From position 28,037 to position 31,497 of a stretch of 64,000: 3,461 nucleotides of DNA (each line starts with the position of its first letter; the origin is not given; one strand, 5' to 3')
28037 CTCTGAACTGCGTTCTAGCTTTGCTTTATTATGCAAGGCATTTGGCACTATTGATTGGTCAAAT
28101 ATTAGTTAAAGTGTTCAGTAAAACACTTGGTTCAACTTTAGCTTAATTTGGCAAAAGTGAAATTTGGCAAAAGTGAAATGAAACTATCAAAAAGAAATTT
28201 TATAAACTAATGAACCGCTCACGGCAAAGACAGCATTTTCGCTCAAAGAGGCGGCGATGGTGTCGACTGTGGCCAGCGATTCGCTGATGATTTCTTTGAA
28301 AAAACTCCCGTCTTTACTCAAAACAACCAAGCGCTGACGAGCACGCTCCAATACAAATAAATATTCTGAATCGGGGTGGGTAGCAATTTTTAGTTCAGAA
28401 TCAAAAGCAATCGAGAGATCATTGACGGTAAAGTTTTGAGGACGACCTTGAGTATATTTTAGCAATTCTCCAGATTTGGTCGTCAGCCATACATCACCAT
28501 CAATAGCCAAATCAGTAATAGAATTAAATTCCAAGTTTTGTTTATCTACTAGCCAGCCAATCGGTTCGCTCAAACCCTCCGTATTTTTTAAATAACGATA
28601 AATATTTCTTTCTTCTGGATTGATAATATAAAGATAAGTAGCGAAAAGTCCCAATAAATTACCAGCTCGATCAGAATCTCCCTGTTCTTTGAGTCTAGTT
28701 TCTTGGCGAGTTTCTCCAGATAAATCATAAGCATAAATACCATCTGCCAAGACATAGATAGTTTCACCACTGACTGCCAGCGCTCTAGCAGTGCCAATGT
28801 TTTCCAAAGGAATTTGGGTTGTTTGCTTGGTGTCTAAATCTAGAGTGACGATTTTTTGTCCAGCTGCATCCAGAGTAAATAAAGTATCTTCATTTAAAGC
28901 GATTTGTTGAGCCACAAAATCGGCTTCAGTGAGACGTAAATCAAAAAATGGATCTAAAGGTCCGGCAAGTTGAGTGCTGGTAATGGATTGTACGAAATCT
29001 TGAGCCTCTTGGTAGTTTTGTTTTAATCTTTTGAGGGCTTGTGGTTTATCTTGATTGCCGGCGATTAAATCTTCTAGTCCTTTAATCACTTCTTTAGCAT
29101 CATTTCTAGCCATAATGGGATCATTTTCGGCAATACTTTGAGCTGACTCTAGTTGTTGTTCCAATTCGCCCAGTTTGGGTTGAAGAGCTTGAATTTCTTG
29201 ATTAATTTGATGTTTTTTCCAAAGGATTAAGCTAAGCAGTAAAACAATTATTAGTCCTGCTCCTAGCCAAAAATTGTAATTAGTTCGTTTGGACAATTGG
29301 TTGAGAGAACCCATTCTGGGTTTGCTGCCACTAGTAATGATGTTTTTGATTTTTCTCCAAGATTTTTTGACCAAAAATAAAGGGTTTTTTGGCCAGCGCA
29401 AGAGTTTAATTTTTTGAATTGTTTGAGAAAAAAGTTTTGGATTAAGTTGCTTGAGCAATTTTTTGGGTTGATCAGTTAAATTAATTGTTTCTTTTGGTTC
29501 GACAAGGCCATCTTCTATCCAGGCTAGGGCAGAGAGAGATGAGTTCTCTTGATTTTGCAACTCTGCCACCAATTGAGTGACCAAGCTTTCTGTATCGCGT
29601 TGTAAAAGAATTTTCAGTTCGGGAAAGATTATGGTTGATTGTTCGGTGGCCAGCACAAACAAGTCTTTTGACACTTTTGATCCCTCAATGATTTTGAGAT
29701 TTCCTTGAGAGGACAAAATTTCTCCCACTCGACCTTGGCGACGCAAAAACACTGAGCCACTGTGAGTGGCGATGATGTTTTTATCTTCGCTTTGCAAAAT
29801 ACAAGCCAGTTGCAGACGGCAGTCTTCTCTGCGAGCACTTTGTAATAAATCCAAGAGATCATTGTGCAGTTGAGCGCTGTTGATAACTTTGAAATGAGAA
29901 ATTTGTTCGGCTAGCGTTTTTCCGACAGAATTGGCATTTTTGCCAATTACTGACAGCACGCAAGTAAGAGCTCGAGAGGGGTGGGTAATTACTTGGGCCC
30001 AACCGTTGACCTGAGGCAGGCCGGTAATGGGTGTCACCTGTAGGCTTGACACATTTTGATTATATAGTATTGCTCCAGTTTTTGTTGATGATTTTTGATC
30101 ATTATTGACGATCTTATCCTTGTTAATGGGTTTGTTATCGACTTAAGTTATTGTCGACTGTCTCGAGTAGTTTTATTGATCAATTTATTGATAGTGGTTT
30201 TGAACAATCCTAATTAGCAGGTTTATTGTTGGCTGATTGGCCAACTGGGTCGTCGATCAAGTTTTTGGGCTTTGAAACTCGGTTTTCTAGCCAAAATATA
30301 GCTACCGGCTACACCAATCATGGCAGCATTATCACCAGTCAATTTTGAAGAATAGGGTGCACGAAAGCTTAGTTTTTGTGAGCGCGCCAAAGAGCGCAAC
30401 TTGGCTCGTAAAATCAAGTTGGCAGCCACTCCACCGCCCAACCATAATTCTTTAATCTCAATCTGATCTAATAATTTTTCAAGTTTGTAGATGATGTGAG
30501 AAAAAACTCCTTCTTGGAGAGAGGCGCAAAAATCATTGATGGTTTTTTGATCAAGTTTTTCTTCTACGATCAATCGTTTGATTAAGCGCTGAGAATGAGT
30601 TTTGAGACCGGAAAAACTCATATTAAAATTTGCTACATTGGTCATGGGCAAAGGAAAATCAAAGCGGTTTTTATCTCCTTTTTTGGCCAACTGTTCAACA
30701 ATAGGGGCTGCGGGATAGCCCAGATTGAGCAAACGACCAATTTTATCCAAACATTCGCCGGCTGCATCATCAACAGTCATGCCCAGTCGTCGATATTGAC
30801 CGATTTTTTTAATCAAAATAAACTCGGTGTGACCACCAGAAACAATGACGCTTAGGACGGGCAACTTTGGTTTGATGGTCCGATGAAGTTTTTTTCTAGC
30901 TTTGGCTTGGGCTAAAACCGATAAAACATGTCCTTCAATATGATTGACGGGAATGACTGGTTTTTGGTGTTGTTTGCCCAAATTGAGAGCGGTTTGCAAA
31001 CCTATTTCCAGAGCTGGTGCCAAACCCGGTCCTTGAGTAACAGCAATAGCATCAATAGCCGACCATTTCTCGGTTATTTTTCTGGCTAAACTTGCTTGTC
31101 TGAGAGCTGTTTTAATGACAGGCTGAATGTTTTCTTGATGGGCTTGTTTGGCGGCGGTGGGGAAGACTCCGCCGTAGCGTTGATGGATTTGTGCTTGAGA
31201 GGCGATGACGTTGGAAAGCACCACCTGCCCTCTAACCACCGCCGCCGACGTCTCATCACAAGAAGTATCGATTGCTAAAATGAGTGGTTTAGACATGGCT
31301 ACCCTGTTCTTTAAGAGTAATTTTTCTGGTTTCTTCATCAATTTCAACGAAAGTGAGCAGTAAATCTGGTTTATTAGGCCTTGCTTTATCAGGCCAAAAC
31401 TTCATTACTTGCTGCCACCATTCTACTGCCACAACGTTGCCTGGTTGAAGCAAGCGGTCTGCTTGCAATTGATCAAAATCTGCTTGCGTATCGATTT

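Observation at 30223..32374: TsaC-TsaE fusion ORF immediately upstream of tsaD (t6A37 synthesis operon)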

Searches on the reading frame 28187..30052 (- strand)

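Call 3: search_protein_families(library=pfam, proteins=[window:28187-30052:-], max_evalue=0.01)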
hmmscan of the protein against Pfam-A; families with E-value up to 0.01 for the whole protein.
window:28187-30052:- (621 aa): 2 families
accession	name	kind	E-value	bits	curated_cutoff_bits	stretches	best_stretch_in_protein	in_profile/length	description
PF23756.1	Beta-prop_HPS5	-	0.0011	18.8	34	0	67-181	7-118/328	HPS5 beta propeller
PF08450.18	SGL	-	0.0026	17.9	26.3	0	388-456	11-79/246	SMP-30/Gluconolactonase/LRE-like region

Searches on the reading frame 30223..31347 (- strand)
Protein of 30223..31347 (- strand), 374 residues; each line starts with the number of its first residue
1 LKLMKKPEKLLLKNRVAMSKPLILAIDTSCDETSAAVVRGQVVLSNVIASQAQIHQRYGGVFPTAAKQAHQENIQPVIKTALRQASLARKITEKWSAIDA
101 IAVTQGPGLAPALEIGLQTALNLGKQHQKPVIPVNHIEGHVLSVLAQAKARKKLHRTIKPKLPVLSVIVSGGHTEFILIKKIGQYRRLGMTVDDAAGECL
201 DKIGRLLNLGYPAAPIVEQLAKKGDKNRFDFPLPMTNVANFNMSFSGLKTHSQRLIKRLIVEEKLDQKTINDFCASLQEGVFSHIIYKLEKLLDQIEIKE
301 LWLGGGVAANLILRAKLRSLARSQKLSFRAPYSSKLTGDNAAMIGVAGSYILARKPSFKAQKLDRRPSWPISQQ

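Call 3: search_protein_families(library=pfam, proteins=[window:30223-31347:-], max_evalue=0.01)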
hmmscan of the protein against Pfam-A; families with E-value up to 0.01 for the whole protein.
window:30223-31347:- (374 aa): 3 families
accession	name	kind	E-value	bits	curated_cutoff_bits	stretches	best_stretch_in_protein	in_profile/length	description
PF00814.31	TsaD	-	3.5e-78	263.4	24.8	1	43-345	2-263/264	tRNA N6-adenosine threonylcarbamoyltransferase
PF02543.21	Carbam_trans_N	-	1.5e-06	28.3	24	1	198-345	206-343/346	Carbamoyltransferase N-terminus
PF22521.2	HypF_C_2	-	5.9e-05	23.4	27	1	214-328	120-224/241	Carbamoyltransferase, Kae1-like Domain, second subdomain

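Call 4: search_protein_families(library=ncbifam, proteins=[window:30223-31347:-], max_evalue=0.01)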
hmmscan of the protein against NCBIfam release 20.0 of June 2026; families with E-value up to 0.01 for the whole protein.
window:30223-31347:- (374 aa): 5 families
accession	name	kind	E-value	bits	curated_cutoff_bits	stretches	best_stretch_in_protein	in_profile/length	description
TIGR03723.1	T6A_TsaD_YgjD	equivalog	9.4e-100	333.8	296.1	1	23-350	1-311/314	tRNA (adenosine(37)-N6)-threonylcarbamoyltransferase complex transferase subunit TsaD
TIGR00329.1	gcp_kae1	subfamily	5.6e-95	318.1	207.8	1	24-345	1-305/305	tRNA (adenosine(37)-N6)-threonylcarbamoyltransferase complex transferase subunit TsaD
TIGR03722.2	arch_KAE1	equivalog_domain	2e-57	194.8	375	1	23-369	1-314/323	KEOPS complex N(6)-L-threonylcarbamoyladenine synthase Kae1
NF007174.0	PRK09605.1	equivalog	1.8e-52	178.6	447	1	23-354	3-301/535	bifunctional N(6)-L-threonylcarbamoyladenine synthase/serine/threonine protein kinase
TIGR03725.1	T6A_YeaZ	equivalog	5.4e-12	46.1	69.3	1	23-143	1-100/212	tRNA (adenosine(37)-N6)-threonylcarbamoyltransferase complex dimerization subunit type 1 TsaB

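Call 17: search_protein_families(library=pfam, alignment_id=A1, max_evalue=0.001)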
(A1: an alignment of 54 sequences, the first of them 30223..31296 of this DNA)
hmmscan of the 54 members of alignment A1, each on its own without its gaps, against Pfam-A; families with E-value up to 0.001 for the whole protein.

A. member 1, window:30223-31296:- (357 aa): 3 families
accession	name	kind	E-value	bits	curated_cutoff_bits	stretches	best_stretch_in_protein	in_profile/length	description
PF00814.31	TsaD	-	3e-78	263.6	24.8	1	26-328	2-263/264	tRNA N6-adenosine threonylcarbamoyltransferase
PF02543.21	Carbam_trans_N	-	1.3e-06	28.5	24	1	179-328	206-343/346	Carbamoyltransferase N-terminus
PF22521.2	HypF_C_2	-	5.4e-05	23.5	27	1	197-311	120-224/241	Carbamoyltransferase, Kae1-like Domain, second subdomain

B. families by the number of members that match (of 54 scanned): 96 families (the first 25 are shown)
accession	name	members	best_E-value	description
PF00912.28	Transgly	2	3.6e-63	Transglycosylase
PF00009.33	GTP_EFTU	2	3.5e-52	Elongation factor Tu GTP binding domain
PF00905.27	Transpeptidase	2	7.1e-28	Penicillin binding protein transpeptidase domain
PF00293.34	NUDIX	2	8.2e-18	NUDIX domain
PF22042.2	EF-G_D2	2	9.5e-18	Elongation factor G domain 2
PF01926.29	MMR_HSR1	2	3.6e-13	50S ribosome-binding GTPase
PF13238.12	AAA_18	2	6.1e-11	AAA domain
PF13189.12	Cytidylate_kin2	2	2.2e-09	Cytidylate kinase-like family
PF00012.26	HSP70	1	9.3e-250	Hsp70 protein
PF00814.31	TsaD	1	3e-78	tRNA N6-adenosine threonylcarbamoyltransferase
PF02224.24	Cytidylate_kin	1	1.4e-71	Cytidylate kinase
PF00118.29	Cpn60_TCP1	1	4.2e-71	TCP-1/cpn60 chaperonin family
PF03023.19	MurJ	1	6.3e-71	Lipid II flippase MurJ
PF00579.31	tRNA-synt_1b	1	1.2e-69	tRNA synthetases class I (W and Y)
PF01434.24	Peptidase_M41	1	2.5e-59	Peptidase family M41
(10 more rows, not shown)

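Call 64: list_cluster_members(proteins=[P0001, window:30223-31296:-])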
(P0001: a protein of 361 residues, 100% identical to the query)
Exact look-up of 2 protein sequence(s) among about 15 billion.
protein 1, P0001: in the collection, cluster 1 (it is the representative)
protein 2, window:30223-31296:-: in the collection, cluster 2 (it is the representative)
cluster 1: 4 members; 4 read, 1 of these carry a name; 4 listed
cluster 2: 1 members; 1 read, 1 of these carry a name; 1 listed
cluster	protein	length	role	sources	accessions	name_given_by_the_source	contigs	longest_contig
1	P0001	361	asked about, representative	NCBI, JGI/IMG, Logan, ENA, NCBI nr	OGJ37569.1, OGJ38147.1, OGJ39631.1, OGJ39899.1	MAG: hypothetical protein A2383_00935 [Candidatus Pacebacteria bacterium ... | MAG: hypothetical protein A2182_00770 [Candidatus Pacebacteria bacterium ...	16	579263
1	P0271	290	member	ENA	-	-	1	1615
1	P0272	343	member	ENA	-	-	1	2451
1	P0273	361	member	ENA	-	-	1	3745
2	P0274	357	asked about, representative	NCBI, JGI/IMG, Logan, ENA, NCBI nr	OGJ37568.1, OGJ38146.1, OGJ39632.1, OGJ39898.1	MAG: tRNA (adenosine(37)-N6)-threonylcarbamoyltransferase complex transferase subunit ...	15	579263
